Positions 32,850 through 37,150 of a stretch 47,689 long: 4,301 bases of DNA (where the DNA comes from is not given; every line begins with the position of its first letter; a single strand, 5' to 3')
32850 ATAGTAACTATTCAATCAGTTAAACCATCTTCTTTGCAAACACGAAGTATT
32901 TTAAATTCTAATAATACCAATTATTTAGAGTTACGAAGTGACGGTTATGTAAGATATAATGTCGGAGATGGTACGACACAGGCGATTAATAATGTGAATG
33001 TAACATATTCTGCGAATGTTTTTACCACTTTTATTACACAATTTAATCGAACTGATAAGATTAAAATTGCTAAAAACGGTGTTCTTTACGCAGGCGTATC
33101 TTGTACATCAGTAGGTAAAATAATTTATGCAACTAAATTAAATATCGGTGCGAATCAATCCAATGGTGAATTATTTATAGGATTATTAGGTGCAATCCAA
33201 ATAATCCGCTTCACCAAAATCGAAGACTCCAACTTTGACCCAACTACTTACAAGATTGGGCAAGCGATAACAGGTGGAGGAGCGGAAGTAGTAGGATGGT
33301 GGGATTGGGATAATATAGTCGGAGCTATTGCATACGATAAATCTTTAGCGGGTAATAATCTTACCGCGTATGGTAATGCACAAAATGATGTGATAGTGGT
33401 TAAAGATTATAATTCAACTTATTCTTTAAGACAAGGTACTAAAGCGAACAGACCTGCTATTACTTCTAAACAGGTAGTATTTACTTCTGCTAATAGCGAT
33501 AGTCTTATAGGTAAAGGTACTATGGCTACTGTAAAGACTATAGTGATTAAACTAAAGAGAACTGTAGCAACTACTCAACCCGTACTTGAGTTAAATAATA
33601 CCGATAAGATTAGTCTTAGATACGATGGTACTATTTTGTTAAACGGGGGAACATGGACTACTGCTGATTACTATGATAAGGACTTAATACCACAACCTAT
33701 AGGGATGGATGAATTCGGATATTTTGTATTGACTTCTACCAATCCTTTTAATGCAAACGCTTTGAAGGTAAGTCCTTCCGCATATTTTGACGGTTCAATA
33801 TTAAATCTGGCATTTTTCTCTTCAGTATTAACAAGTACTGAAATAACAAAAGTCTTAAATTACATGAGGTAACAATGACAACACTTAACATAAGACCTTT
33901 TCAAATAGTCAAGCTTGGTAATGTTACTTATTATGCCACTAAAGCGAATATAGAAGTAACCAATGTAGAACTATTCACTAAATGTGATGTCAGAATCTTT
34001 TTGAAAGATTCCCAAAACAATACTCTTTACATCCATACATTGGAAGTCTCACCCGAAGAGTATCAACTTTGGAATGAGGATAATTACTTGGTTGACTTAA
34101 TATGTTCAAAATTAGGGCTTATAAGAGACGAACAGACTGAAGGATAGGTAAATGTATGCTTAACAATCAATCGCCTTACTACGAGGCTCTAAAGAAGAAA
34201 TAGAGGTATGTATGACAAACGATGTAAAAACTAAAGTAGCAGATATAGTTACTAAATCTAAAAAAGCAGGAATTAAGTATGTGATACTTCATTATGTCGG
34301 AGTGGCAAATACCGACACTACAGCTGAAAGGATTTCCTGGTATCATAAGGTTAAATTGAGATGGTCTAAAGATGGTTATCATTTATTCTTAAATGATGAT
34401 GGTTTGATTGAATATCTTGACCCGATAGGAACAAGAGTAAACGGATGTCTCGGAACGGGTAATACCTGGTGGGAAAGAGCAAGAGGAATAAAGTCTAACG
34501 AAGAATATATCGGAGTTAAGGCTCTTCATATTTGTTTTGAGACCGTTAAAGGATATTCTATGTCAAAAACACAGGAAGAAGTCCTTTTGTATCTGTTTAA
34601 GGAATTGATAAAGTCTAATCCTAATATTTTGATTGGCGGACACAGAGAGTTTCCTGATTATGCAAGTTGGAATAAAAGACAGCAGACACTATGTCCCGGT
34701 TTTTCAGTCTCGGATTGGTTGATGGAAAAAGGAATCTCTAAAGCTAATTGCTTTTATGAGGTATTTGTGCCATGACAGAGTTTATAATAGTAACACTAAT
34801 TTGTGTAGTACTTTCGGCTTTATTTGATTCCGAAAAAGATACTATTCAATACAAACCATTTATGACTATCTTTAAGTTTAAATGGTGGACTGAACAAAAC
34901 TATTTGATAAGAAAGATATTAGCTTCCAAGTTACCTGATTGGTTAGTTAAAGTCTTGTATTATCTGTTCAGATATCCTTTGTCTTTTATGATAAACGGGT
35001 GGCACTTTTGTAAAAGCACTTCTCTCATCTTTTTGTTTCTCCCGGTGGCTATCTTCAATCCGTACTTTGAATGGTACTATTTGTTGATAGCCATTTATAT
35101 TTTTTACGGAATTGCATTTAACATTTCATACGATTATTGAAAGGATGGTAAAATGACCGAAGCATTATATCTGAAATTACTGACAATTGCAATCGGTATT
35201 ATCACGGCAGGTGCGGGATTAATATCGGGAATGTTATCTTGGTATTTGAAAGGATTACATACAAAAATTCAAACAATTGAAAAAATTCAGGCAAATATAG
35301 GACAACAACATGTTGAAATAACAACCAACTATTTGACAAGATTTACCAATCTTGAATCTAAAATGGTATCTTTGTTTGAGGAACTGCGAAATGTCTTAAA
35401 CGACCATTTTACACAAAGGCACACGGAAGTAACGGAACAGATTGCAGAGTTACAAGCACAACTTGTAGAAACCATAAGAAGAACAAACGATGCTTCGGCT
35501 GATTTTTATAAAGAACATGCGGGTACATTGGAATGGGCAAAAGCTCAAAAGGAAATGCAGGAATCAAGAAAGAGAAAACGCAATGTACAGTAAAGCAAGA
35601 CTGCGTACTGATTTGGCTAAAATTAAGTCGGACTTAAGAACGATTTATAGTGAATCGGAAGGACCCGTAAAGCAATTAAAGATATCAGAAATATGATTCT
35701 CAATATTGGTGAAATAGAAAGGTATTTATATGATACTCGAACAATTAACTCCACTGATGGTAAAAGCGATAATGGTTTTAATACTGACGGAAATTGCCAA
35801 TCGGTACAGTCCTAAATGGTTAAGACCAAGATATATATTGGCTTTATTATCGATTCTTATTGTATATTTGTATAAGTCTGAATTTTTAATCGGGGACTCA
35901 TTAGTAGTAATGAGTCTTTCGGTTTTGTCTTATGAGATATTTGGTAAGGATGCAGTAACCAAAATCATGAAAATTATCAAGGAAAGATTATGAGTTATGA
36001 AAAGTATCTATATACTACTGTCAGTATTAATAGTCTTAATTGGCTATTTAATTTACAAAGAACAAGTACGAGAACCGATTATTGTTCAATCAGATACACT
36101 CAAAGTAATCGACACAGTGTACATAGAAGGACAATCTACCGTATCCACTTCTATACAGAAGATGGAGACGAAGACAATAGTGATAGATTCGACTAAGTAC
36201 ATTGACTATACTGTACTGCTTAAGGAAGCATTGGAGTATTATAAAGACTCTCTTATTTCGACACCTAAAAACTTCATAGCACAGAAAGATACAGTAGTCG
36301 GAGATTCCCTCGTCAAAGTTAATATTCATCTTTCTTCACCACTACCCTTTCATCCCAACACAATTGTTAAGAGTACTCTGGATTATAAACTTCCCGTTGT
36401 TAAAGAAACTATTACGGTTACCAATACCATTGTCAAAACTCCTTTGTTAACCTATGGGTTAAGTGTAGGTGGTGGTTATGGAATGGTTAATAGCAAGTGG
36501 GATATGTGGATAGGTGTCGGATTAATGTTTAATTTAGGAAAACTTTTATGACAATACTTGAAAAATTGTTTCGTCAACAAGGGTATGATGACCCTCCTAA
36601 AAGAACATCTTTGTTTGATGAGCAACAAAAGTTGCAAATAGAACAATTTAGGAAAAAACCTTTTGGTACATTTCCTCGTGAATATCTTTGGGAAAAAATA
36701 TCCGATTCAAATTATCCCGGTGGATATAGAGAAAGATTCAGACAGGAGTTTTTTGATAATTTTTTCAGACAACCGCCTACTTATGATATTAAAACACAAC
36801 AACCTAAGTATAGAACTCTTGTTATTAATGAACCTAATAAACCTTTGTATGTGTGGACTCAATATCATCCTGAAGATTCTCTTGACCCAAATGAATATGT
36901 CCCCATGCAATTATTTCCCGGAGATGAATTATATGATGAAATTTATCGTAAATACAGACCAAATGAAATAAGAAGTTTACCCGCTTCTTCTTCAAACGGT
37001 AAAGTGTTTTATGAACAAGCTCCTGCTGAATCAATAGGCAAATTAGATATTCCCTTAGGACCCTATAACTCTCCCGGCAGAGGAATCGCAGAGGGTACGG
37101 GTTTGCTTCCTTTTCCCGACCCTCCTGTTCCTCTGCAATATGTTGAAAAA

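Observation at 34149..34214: Conserved fixed-spacing intergenic element (R2) in front of the lysis / internal-protein / polymerase genes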

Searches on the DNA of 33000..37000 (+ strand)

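Call 5: search_dna_similar(query=window:33000-37000:+, collection=phages, mode=near, max_rows=20)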
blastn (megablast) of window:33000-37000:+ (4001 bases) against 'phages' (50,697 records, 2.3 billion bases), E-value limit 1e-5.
No match.

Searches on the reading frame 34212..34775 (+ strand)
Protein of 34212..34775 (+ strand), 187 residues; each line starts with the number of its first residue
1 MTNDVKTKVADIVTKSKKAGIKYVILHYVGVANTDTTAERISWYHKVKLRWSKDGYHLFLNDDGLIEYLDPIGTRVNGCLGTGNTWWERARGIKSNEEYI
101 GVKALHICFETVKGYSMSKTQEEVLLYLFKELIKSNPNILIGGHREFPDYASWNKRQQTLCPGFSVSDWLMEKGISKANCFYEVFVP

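Call 12: search_protein_families(library=pfam, proteins=[window:34212-34775:+], max_evalue=0.01)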
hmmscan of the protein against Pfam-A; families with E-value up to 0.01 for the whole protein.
window:34212-34775:+ (187 aa): 1 family
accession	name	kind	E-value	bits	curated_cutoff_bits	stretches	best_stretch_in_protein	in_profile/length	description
PF01510.30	Amidase_2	-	3.9e-07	30.9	26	1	20-163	4-130/131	N-acetylmuramoyl-L-alanine amidase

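Call 22: find_encoding_contigs(protein=window:34212-34775:+, flank=10000, max_places=10)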
Protein window:34212-34775:+ (187 aa): 3 contigs read that carry it; 2 places shown.
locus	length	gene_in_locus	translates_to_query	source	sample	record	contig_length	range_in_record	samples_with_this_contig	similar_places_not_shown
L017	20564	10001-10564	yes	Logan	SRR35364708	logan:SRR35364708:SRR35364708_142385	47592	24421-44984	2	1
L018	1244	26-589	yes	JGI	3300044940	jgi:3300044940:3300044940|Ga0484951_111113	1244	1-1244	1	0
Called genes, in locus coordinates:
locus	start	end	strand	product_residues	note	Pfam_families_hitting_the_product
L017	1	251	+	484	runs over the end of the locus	PF17289:Terminase_6C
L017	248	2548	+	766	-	PF16510:P22_portal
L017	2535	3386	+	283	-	-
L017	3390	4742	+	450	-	PF17236:SU10_MCP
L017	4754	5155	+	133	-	-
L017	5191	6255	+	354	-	-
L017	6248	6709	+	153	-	-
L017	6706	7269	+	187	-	PF24175:SU10_adaptor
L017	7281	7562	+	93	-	-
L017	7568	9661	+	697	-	PF13385:Laminin_G_3 (faint), PF02018:CBM_4_9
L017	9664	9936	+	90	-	-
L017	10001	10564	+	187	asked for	PF01510:Amidase_2 (weak)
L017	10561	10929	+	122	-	-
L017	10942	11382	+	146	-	-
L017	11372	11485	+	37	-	-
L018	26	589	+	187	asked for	PF01510:Amidase_2 (weak)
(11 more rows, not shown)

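Call 40: find_related_loci(query=window:34212-34775:+, collection=viral_contigs, flank=6000)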
Query window:34212-34775:+ (187 aa) in viral_contigs; peptide patterns used: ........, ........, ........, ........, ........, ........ (x = any residue, [..] = any of these).
4 stretches matched a pattern, but none encodes a relative of the query by tblastn (E <= 1e-3).

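Call 42: find_homologous_proteins(query=window:34212-34775:+, max_evalue=1e-10)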
Query window:34212-34775:+ (187 aa): 28 proteins with E <= 1e-10 among 50 candidates.
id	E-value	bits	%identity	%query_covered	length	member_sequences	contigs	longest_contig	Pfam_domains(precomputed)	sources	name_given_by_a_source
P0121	4.4e-126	436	100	100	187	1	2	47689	PF01510.31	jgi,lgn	jgi:hypothetical protein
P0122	6.6e-78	279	66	96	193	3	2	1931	PF01510.31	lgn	-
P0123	1.0e-76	275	63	98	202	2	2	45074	-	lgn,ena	-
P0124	1.6e-74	268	64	97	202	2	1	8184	PF01510.31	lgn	-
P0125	1.4e-72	261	63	96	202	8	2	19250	-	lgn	-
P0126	3.1e-72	260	61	96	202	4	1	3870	PF01510.31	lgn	-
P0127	2.3e-70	254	61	96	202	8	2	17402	PF01510.31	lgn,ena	-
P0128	3.8e-69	250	61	96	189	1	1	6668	-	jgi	jgi:hypothetical protein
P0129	7.7e-69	249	65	96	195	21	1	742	PF01510.31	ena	-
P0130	9.3e-69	249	59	97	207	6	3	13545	-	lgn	-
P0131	7.5e-68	246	59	100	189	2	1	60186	-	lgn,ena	-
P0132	1.1e-62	229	58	100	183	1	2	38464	-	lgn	-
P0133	2.8e-62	228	58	98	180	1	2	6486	PF01510.31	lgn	-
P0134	4.0e-60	221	58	100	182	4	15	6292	-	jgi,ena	-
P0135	6.9e-60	220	57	98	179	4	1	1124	PF01510.31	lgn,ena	-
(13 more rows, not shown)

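Call 43: find_encoding_contigs(protein=P0123, flank=10000, max_places=2)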
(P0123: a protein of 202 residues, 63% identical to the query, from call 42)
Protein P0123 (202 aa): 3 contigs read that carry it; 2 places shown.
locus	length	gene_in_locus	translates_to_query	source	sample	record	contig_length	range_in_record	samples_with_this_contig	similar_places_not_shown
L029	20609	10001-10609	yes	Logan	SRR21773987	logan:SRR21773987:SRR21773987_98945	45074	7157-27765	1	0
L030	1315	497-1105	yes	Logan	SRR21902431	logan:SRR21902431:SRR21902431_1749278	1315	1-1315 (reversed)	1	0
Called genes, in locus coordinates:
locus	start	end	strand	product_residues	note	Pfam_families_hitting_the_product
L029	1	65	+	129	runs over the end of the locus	PF06252:GemA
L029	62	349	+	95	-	-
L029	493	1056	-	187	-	PF05069:Phage_tail_S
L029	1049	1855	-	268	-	PF04233:Phage_Mu_F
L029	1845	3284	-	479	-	PF06074:Portal_Mu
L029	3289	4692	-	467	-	PF03237:Terminase_6N, PF17289:Terminase_6C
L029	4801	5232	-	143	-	-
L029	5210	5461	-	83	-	-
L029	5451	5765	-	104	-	-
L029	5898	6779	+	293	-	-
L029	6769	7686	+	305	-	-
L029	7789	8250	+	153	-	-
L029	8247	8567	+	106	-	-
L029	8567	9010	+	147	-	PF07030:Phage_Mu_Gp36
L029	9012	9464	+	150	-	PF09646:Gp37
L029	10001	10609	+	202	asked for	-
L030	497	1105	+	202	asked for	-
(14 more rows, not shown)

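Call 44: find_encoding_contigs(protein=P0131, flank=10000, max_places=2)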
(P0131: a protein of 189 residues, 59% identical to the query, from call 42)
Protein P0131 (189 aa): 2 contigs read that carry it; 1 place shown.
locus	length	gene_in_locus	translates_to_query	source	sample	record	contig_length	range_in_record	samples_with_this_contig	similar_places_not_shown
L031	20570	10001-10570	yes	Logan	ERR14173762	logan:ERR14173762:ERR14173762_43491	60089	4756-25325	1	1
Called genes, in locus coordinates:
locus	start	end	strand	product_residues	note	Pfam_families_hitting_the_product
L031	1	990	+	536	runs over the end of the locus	PF17236:SU10_MCP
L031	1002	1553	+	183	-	-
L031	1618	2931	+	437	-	PF13641:Glyco_tranf_2_3 (faint), PF00535:Glycos_transf_2 (weak)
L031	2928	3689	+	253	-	-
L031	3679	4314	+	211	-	-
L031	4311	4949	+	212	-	-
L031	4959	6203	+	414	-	-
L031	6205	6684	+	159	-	-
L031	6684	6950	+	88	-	-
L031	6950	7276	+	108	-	-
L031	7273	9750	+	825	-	-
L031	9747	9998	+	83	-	-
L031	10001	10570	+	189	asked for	-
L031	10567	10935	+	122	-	-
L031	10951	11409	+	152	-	-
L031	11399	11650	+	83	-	-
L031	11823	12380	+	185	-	-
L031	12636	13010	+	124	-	-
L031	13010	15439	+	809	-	-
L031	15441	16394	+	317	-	-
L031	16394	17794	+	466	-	-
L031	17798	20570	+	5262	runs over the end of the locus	-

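Call 45: find_encoding_contigs(protein=P0132, flank=10000, max_places=2)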
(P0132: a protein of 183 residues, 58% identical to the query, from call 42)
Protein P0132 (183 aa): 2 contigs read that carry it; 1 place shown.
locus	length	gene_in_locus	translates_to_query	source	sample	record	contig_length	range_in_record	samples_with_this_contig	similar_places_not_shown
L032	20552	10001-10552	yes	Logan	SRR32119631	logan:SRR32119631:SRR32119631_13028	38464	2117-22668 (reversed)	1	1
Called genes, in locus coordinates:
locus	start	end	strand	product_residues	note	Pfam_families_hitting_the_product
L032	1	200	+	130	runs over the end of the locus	-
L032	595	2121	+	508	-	-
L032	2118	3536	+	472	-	-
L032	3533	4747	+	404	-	-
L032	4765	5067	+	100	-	-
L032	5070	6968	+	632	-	-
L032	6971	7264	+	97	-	-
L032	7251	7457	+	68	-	-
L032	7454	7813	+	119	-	-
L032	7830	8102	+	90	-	-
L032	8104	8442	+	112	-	-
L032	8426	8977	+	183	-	-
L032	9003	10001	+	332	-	PF00149:Metallophos (weak)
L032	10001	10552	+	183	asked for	-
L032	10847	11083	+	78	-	-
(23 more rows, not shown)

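Call 84: find_encoding_contigs(protein=P0122, flank=5000, max_places=3)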
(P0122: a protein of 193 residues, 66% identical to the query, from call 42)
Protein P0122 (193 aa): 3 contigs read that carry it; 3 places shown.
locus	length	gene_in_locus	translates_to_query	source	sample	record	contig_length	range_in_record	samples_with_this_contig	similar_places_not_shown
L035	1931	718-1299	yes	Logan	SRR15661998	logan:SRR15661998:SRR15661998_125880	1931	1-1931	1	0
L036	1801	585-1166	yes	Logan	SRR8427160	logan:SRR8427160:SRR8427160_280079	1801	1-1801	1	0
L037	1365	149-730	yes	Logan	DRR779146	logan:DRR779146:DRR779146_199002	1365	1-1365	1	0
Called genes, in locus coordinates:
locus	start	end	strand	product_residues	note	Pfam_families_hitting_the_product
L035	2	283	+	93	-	?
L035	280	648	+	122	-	-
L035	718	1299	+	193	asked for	PF01510:Amidase_2 (weak)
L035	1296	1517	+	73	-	-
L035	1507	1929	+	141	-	?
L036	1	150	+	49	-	?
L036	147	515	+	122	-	-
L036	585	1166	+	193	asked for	PF01510:Amidase_2 (weak)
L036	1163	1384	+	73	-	-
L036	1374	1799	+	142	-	?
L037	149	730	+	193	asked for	PF01510:Amidase_2 (weak)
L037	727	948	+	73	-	-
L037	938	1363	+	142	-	?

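Call 85: find_encoding_contigs(protein=P0128, flank=7000, max_places=3)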
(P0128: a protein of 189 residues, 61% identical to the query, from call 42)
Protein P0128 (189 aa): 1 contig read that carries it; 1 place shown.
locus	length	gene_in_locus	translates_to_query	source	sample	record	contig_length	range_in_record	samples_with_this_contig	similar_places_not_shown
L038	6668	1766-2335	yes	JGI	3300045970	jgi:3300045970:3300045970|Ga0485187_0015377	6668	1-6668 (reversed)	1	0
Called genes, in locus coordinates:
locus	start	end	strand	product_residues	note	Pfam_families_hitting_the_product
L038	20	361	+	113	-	-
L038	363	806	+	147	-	PF07030:Phage_Mu_Gp36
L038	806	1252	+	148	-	PF09646:Gp37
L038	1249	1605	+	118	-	-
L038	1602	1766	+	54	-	-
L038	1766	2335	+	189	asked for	-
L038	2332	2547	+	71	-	-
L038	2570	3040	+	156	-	-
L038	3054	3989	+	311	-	-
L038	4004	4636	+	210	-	-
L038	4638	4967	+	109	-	-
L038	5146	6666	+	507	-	?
